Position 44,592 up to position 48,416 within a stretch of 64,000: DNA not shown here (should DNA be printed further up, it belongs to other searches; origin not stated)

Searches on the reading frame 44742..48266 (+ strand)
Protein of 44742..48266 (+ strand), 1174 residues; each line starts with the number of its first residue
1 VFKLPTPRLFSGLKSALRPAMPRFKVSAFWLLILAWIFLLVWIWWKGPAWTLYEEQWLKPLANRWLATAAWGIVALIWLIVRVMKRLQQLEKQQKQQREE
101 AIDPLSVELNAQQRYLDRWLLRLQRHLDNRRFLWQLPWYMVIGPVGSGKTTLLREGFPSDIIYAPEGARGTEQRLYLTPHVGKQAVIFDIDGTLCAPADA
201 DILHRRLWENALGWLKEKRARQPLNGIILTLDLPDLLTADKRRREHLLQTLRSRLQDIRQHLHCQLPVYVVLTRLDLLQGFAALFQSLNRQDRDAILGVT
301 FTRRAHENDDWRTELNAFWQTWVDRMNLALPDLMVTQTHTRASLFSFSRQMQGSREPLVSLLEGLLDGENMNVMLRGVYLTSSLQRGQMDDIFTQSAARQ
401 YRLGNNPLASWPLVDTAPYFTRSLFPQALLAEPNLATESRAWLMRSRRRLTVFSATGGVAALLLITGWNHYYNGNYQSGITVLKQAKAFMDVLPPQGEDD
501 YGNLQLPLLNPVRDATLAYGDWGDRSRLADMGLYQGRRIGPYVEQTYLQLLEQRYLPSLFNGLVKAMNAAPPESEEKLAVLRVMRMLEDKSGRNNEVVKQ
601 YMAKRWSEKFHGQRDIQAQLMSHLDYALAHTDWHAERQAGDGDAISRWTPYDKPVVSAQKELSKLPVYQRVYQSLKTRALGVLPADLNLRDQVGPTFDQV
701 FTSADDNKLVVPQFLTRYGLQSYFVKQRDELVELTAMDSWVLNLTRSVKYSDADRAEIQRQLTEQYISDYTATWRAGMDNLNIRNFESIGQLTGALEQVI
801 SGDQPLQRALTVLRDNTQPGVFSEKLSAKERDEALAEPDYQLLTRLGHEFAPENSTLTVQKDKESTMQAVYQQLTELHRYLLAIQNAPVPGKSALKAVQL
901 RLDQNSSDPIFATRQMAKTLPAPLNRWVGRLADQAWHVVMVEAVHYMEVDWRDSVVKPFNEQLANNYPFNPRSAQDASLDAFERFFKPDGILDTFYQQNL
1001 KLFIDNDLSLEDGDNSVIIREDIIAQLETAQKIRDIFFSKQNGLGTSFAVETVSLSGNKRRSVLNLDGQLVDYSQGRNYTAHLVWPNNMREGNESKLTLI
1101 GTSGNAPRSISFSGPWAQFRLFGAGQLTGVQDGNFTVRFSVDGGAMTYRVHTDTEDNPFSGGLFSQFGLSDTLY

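Call 4: search_protein_families(library=pfam, proteins=[window:44742-48266:+], max_evalue=0.01)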
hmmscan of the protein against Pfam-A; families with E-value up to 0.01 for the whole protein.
window:44742-48266:+ (1174 aa): 5 families
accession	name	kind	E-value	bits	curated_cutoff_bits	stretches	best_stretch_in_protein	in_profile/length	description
PF06761.17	IcmF-related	-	1.7e-72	244.9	27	1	506-818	1-308/308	Intracellular multiplication and human macrophage-killing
PF14331.11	IcmF-related_N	-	4.6e-63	213.4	25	1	205-454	5-256/259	IcmF-related N-terminal domain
PF06744.18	IcmF_C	-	4e-25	88.5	26.7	1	1048-1153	1-105/106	Type VI secretion protein IcmF C2-like domain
PF21070.2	IcmF_helical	-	5.8e-08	33.3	24.1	1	947-1005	6-64/106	Type VI secretion protein IcmF helical domain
PF13191.12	AAA_16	-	0.0093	16.9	32.6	0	136-288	24-155/167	AAA ATPase domain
